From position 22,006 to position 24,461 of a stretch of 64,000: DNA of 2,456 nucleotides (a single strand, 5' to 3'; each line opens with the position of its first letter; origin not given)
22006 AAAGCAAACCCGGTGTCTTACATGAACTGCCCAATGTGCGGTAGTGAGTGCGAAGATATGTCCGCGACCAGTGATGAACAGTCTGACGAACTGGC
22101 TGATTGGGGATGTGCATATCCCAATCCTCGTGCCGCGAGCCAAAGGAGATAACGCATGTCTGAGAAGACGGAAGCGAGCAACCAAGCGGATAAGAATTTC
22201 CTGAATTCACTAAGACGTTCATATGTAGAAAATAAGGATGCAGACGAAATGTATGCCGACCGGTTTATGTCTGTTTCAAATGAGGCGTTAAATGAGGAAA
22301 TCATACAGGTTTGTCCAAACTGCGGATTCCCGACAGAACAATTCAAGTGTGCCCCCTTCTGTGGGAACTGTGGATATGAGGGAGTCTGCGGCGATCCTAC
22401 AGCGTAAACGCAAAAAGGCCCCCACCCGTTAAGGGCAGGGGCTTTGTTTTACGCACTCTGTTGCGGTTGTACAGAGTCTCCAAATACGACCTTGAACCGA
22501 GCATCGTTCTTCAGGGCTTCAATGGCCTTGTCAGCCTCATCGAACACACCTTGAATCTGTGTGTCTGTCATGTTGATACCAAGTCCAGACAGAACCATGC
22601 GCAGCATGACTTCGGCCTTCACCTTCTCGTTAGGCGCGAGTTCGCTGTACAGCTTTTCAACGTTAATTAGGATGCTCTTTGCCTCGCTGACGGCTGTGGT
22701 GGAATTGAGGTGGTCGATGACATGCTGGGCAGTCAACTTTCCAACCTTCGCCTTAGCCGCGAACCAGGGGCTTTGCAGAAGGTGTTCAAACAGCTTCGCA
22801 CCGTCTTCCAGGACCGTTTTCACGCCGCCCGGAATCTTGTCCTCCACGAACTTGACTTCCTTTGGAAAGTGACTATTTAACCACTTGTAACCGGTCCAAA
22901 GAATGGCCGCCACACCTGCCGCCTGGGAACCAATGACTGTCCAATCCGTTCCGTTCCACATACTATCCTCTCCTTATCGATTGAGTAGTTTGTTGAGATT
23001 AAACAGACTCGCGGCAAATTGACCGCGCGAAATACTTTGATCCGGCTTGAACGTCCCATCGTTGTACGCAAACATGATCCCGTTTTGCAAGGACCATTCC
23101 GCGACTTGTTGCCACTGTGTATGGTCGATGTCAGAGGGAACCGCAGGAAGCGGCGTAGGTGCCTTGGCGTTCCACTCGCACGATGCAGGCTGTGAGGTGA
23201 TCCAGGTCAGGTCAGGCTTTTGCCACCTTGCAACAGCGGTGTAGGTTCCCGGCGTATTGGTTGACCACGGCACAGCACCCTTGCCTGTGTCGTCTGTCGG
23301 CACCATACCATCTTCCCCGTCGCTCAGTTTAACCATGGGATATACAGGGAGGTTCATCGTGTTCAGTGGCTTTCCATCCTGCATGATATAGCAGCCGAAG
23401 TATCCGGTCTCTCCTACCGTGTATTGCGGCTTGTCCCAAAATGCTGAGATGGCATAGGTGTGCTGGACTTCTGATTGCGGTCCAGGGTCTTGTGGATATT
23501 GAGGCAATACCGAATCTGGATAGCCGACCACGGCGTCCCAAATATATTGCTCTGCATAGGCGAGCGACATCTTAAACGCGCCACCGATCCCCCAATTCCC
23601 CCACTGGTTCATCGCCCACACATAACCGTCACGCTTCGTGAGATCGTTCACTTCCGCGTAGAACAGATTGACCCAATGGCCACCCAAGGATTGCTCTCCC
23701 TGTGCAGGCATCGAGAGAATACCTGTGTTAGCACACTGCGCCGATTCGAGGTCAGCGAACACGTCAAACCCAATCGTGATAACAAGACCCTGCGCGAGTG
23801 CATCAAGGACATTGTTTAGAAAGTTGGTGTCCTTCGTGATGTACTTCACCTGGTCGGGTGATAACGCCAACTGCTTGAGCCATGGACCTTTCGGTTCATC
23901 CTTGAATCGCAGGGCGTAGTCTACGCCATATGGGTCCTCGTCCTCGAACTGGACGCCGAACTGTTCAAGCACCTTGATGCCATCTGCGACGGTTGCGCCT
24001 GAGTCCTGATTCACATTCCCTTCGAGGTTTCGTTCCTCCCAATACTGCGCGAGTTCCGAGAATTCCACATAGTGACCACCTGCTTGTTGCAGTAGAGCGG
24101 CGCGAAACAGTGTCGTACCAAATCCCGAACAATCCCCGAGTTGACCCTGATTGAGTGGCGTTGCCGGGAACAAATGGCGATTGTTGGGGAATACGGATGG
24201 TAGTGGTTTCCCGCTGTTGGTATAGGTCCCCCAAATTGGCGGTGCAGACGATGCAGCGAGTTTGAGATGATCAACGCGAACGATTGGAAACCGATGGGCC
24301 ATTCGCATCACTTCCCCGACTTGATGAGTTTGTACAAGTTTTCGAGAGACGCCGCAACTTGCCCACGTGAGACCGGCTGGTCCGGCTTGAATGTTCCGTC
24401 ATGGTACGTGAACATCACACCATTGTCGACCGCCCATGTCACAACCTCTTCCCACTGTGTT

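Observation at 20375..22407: XRE-led operon of seven translationally coupled small acidic / zinc-ribbon proteins: candidate anti-defence or host-takeover island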

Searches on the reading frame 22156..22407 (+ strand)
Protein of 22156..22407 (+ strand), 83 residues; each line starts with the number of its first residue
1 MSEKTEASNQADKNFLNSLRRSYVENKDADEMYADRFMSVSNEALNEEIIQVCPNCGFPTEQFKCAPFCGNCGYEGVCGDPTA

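Call 7: search_protein_families(library=pfam, proteins=[window:22156-22407:+], max_evalue=1)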
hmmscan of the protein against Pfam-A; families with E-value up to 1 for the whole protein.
window:22156-22407:+ (83 aa): 6 families
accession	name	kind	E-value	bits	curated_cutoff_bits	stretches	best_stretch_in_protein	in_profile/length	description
PF13240.11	Zn_Ribbon_1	-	0.0017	18.5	25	2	51-59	14-22/23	zinc-ribbon domain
PF21349.2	RUBY_RBDX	-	0.0072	16.2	26.5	1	47-64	13-30/30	Rubrerythrin, rubredoxin-like domain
PF09297.16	Zn_ribbon_NUD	-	0.034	14.3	24.8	0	51-61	4-14/32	NADH pyrophosphatase zinc ribbon domain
PF23757.1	TPR_HPS5_insect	-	0.035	14.4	27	1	4-64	27-87/184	Insect HPS5 TPR domain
PF02909.22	TetR_C_1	-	0.23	11.7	21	1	17-62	18-64/146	Tetracyclin repressor-like, C-terminal domain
PF13248.11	Zn_ribbon_3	-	0.43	10.6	27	0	52-74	4-24/26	zinc-ribbon domain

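Call 8: search_protein_families(library=phrogs, proteins=[window:22156-22407:+], max_evalue=1)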
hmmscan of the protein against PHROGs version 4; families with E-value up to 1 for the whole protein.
window:22156-22407:+ (83 aa): 4 families
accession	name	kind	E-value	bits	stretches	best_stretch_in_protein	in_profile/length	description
phrog_10049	-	unknown function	0.0045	18.7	1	38-75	44-79/81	-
phrog_6795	-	moron, auxiliary metabolic gene and host takeover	0.27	12.1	1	44-66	48-70/111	Lar-like restriction alleviation protein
phrog_8956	-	unknown function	0.29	12.3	1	9-58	11-59/83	-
phrog_27136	-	unknown function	0.41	11.1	1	51-75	2-23/224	-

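Call 22: search_protein_families(library=padloc, proteins=[window:22156-22407:+], max_evalue=1)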
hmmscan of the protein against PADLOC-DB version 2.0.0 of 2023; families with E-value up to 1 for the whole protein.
window:22156-22407:+ (83 aa): 0 families

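Call 23: search_protein_families(library=ncbifam, proteins=[window:22156-22407:+], max_evalue=1)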
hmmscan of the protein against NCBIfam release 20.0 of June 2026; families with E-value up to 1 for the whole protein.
window:22156-22407:+ (83 aa): 1 family
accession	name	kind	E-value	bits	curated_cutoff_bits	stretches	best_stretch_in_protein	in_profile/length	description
NF006417.0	PRK08665.1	equivalog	0.13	10.4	961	1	26-75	707-756/759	vitamin B12-dependent ribonucleotide reductase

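Call 66: search_protein_families(library=pfam, proteins=[L030:1238-1498:+, L030:1505-1834:+], max_evalue=0.01)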
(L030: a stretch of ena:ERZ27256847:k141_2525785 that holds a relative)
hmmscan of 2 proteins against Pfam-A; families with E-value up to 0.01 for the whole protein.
L030:1238-1498:+ (86 aa): 1 family
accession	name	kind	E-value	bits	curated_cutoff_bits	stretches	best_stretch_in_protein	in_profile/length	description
PF18912.6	DZR_2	-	0.0024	18.1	27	0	45-67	34-56/56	Double zinc ribbon domain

L030:1505-1834:+ (109 aa): 0 families

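Call 99: search_solved_structures(query=window:22156-22407:+, max_evalue=1)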
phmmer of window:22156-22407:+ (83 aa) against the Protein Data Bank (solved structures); distinct sequences matched with E-value up to 1: 5.
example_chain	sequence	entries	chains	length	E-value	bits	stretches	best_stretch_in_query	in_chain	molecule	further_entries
1ffk_W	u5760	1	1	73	0.097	16.1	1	51-78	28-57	RIBOSOMAL PROTEIN L37AE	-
1yux_A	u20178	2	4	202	0.35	14.3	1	23-69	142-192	Nigerythrin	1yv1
1yuz_A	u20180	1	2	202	0.38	14.2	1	23-69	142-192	Nigerythrin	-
1jj2_Y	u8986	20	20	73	0.91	13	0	50-78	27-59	RIBOSOMAL PROTEIN L37Ae | 50S ribosomal protein L37AE | L37Ae 50S ribosomal protein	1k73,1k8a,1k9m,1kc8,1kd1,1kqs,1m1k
8w18_A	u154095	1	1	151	0.94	13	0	23-64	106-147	Complement C1s subcomponent heavy chain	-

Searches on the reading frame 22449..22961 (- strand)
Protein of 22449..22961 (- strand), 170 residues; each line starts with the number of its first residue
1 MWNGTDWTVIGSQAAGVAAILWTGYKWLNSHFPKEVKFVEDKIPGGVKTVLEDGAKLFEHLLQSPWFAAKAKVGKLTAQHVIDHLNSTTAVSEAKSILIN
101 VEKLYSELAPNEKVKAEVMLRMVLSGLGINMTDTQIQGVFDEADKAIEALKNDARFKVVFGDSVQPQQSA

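Call 9: search_protein_families(library=pfam, proteins=[window:22449-22961:-], max_evalue=0.01)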
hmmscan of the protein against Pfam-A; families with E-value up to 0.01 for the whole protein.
window:22449-22961:- (170 aa): 0 families

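Call 26: search_protein_families(library=phrogs, proteins=[window:22449-22961:-], max_evalue=0.001)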
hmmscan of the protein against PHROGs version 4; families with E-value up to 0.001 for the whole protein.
window:22449-22961:- (170 aa): 0 families

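Call 58: find_related_loci(query=window:22449-22961:-, collection=viral_contigs, flank=10000)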
Query window:22449-22961:- (170 aa) in viral_contigs; peptide patterns used: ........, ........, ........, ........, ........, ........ (x = any residue, [..] = any of these).
27 stretches matched a pattern, but none encodes a relative of the query by tblastn (E <= 1e-3).

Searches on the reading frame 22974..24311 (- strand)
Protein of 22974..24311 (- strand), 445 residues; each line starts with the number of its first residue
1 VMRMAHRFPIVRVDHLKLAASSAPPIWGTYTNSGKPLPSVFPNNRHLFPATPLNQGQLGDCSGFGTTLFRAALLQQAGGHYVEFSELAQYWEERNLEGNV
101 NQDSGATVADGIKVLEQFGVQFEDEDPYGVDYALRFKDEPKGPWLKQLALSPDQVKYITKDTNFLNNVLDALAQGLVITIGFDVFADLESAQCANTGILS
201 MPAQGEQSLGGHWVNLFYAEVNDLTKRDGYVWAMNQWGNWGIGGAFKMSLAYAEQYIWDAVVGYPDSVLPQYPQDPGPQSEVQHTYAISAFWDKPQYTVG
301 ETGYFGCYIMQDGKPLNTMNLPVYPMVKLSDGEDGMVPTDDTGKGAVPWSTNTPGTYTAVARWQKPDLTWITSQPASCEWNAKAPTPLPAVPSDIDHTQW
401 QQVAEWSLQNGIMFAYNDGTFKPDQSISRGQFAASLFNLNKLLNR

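Call 9: search_protein_families(library=pfam, proteins=[window:22974-24311:-], max_evalue=0.01)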
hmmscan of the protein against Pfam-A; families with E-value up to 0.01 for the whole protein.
window:22974-24311:- (445 aa): 1 family
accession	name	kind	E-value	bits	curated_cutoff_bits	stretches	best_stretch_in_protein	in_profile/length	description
PF00395.25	SLH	-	7.5e-08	32.7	20.8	1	393-433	3-44/44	S-layer homology domain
